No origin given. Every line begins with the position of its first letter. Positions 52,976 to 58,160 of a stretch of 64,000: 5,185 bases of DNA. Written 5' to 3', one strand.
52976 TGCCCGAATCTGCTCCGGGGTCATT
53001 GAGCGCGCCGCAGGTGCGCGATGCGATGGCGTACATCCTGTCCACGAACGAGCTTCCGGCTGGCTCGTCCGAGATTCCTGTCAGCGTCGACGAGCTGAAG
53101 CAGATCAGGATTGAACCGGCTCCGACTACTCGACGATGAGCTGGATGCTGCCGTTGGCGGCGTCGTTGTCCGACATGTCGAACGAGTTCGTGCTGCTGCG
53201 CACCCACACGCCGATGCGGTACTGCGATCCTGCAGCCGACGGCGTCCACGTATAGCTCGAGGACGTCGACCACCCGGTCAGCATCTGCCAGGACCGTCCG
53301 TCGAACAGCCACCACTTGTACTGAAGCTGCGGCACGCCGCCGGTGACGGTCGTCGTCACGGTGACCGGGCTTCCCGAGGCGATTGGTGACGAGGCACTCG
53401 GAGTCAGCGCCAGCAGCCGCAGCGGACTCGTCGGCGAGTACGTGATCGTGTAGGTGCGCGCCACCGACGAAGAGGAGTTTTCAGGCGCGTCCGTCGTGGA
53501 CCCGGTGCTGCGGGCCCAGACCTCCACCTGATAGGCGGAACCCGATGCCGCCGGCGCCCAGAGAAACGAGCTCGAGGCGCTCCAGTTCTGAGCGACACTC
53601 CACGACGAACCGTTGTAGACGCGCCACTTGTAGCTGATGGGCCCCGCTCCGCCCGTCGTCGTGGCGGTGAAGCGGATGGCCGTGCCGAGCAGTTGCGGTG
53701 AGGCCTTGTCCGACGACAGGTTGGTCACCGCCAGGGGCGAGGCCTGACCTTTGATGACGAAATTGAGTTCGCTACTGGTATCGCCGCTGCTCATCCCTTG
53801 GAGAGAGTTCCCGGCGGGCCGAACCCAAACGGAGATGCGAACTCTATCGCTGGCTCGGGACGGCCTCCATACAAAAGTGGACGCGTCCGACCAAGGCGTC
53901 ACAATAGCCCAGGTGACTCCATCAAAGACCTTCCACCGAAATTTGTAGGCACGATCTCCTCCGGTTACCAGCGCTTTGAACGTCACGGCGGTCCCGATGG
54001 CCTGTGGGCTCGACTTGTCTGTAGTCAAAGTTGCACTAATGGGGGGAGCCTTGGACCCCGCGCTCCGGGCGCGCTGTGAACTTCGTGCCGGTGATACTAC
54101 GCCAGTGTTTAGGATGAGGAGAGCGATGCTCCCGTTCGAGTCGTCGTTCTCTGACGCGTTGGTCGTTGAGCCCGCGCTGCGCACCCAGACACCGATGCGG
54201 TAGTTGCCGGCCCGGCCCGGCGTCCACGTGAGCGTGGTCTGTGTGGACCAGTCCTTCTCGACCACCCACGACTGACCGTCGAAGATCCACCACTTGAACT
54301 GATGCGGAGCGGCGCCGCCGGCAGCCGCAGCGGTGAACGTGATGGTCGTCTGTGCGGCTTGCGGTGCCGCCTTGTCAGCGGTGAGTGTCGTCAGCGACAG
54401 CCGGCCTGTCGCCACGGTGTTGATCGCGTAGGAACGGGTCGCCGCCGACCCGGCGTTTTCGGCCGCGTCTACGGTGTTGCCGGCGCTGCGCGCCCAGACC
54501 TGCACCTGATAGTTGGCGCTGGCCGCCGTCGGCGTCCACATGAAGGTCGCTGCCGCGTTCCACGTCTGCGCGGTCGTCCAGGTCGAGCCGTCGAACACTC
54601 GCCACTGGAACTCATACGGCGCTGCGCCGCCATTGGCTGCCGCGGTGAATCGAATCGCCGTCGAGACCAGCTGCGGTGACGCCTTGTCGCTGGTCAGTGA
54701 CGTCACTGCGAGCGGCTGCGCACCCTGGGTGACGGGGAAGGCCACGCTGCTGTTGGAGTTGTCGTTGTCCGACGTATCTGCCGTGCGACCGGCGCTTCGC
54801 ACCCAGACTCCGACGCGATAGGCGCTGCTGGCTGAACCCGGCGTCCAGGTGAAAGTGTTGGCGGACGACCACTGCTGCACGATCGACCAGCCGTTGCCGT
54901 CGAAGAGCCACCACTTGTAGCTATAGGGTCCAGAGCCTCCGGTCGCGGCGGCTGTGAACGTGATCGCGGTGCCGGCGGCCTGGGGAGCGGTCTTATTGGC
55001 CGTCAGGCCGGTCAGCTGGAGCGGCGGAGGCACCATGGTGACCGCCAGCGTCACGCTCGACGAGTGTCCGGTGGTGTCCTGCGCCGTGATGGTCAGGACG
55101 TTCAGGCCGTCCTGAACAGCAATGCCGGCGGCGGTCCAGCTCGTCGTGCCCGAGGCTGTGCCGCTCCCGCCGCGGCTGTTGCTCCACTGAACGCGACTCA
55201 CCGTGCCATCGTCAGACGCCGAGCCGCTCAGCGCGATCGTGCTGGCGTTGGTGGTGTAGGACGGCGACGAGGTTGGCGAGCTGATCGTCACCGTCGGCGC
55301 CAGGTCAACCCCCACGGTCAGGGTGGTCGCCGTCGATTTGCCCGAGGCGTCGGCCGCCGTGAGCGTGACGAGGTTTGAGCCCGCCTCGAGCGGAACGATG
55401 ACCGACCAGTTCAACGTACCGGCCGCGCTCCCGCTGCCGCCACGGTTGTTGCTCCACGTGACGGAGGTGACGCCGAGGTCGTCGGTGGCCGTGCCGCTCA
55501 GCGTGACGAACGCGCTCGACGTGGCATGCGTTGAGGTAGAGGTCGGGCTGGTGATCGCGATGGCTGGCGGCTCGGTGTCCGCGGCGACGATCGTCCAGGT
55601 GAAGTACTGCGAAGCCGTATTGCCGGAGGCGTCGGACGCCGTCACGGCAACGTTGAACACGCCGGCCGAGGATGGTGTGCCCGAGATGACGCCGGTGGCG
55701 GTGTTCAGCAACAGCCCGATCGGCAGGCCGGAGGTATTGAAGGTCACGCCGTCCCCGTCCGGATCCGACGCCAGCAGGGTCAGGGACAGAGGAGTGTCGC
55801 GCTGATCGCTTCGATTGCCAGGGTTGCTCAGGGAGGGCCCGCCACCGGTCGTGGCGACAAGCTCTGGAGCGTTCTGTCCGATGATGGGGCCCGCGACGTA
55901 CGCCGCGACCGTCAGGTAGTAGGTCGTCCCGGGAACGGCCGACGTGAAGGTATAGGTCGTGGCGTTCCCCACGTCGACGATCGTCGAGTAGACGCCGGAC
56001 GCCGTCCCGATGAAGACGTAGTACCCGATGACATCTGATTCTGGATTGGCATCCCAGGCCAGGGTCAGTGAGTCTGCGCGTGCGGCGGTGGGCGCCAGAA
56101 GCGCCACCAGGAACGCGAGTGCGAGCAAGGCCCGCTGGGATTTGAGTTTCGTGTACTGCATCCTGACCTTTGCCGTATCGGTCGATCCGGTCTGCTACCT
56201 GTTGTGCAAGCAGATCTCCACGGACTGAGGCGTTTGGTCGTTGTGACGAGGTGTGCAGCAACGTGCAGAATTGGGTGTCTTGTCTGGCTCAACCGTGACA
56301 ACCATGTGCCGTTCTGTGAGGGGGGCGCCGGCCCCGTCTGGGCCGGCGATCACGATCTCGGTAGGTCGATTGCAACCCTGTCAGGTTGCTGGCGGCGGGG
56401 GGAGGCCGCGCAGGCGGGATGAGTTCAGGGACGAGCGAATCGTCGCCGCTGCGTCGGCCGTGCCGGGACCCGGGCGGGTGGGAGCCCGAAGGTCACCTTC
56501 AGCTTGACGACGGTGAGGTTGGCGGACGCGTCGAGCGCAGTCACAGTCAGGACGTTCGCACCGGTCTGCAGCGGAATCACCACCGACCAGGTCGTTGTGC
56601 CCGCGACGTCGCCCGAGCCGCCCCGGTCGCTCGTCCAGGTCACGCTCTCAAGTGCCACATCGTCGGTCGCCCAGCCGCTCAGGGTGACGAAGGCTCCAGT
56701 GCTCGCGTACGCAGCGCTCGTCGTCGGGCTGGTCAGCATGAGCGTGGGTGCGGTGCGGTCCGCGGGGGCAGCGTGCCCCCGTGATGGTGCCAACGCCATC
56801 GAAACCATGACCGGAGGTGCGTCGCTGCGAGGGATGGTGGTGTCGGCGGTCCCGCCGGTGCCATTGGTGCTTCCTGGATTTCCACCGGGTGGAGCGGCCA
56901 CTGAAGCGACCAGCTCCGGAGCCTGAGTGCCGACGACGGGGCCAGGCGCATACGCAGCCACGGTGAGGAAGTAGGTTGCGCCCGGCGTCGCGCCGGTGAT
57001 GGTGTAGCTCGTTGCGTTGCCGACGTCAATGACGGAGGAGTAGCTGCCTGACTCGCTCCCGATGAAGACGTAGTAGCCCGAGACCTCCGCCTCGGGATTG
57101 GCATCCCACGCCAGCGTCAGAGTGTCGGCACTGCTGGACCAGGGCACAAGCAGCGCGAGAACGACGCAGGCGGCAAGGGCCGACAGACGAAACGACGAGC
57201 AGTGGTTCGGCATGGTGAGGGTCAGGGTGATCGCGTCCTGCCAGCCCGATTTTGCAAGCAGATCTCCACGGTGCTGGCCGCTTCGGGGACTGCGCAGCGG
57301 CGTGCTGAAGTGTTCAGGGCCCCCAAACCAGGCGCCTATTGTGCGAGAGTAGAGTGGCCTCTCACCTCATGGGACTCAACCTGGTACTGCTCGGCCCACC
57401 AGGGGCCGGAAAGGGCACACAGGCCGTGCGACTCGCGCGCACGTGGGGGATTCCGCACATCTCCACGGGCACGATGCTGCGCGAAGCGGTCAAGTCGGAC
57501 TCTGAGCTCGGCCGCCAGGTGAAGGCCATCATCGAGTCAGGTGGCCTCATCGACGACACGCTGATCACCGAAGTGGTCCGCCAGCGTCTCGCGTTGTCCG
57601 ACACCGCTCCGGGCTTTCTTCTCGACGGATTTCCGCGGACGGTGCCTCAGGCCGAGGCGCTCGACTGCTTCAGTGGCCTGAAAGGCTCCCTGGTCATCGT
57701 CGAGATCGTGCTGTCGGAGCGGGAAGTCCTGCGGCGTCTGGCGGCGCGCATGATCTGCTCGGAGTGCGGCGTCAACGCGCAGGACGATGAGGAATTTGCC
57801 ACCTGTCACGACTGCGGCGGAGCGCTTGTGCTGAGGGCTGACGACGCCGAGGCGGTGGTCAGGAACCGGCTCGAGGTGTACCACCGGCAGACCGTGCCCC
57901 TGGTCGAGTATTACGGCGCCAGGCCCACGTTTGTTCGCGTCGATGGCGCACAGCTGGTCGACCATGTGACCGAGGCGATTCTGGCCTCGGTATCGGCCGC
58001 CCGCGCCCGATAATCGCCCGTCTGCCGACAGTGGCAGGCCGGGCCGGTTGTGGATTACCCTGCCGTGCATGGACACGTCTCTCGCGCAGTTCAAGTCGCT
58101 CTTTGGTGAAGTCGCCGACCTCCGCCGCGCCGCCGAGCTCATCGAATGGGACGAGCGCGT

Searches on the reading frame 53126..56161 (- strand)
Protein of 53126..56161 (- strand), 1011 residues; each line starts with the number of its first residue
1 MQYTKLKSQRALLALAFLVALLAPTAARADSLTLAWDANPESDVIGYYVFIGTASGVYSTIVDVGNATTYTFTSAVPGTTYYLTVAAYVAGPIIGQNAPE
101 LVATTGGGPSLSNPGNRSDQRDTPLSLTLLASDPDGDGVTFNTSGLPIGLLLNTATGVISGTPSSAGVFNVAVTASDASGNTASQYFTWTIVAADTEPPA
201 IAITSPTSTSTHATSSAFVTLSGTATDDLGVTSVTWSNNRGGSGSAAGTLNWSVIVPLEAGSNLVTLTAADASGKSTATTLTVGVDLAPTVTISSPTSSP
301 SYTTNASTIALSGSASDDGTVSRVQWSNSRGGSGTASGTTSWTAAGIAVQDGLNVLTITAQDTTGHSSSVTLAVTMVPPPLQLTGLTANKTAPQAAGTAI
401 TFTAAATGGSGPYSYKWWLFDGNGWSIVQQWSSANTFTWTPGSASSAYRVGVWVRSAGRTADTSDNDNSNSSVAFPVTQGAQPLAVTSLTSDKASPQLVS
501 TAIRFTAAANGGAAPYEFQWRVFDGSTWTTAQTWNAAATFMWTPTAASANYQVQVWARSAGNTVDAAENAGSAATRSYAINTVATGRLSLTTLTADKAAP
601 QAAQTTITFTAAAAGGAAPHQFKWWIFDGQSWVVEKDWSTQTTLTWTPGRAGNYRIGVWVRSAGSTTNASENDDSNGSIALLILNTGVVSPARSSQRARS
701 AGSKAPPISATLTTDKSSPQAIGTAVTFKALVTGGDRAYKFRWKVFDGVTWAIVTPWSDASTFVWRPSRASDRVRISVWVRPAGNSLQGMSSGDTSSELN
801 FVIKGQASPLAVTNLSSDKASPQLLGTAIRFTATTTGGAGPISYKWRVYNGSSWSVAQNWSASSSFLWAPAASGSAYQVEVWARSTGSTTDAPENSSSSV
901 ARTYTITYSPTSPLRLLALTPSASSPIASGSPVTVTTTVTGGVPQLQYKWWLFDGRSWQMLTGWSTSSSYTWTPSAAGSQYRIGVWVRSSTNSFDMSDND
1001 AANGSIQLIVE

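Call 4: search_protein_families(library=pfam, proteins=[window:53126-56161:-], max_evalue=0.01)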
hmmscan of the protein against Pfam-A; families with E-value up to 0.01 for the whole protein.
window:53126-56161:- (1011 aa): 6 families
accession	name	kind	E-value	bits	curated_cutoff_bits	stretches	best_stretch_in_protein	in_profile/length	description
PF05345.18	He_PIG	-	3.5e-17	63.1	24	1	109-191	2-95/96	Putative Ig domain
PF09136.16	Glucodextran_B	-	4.8e-08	33.3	27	1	199-286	1-82/83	Glucodextranase, domain B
PF17957.7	Big_7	-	2e-07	32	24.1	2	289-345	1-59/70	Bacterial Ig domain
PF00041.27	fn3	-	1e-05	26.1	25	1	26-89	10-70/84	Fibronectin type III domain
PF17963.7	Big_9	-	4e-05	24.9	23.6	1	121-188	15-87/89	Bacterial Ig domain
PF22352.2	K319L-like_PKD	-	0.0057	17.1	27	1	306-375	11-83/84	K319L-like, PKD domain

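Call 6: search_protein_families(library=ncbifam, proteins=[window:53126-56161:-], max_evalue=0.01)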
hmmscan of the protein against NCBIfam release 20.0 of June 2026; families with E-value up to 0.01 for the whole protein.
window:53126-56161:- (1011 aa): 2 families
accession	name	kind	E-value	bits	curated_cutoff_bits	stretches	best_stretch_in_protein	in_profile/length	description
NF010681.0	PRK14081.1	equivalog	5.1e-41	140.6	842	5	482-663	287-459/667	triple tyrosine motif-containing protein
TIGR03900.1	prc_long_Delta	hypoth_equivalog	0.00039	18.5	660.95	1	177-283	851-970/973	MXAN_5808 family serine peptidase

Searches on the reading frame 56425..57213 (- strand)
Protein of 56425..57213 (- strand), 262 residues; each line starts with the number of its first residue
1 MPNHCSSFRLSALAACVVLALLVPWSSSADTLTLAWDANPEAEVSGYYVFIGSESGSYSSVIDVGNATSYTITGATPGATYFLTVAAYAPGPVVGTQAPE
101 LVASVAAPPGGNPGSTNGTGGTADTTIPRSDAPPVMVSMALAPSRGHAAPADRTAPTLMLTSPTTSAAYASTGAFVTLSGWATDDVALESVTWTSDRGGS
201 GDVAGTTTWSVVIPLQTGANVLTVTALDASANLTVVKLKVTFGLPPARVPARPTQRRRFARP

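Call 4: search_protein_families(library=pfam, proteins=[window:56425-57213:-], max_evalue=0.01)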
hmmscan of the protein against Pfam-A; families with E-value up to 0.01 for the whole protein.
window:56425-57213:- (262 aa): 3 families
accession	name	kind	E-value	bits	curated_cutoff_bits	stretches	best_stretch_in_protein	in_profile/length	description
PF00041.27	fn3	-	1.9e-06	28.4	25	1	27-88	11-69/84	Fibronectin type III domain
PF09136.16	Glucodextran_B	-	0.00018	21.8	27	1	156-240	1-79/83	Glucodextranase, domain B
PF17957.7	Big_7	-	0.0043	18.1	24.1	1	156-224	1-70/70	Bacterial Ig domain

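Call 6: search_protein_families(library=ncbifam, proteins=[window:56425-57213:-], max_evalue=0.01)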
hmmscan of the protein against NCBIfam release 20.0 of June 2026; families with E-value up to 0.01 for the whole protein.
window:56425-57213:- (262 aa): 0 families

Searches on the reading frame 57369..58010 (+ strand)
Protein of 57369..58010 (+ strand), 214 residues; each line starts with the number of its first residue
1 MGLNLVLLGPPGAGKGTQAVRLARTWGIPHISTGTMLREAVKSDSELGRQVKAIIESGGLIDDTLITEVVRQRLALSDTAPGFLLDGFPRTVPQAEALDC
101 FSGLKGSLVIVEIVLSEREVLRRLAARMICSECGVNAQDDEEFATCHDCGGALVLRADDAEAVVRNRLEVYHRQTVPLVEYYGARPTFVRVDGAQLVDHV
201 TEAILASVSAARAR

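Call 4: search_protein_families(library=pfam, proteins=[window:57369-58010:+], max_evalue=0.01)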
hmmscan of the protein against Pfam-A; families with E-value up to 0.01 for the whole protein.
window:57369-58010:+ (214 aa): 6 families
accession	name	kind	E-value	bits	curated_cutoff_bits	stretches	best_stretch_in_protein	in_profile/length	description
PF00406.28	ADK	-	1.5e-43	149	26.8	1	7-183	1-147/151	Adenylate kinase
PF13207.12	AAA_17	-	5.5e-21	75.7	27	1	8-127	1-122/136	AAA domain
PF17213.9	Hydin_ADK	-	7.2e-05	23.4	27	0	6-49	3-47/196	Hydin Adenylate kinase-like domain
PF13671.12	AAA_33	-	0.00019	22.2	27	1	6-128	3-119/143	AAA domain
PF13238.12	AAA_18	-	0.00082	20.3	29.4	1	6-127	2-111/128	AAA domain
PF02224.24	Cytidylate_kin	-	0.0048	17.1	26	1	9-39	5-35/211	Cytidylate kinase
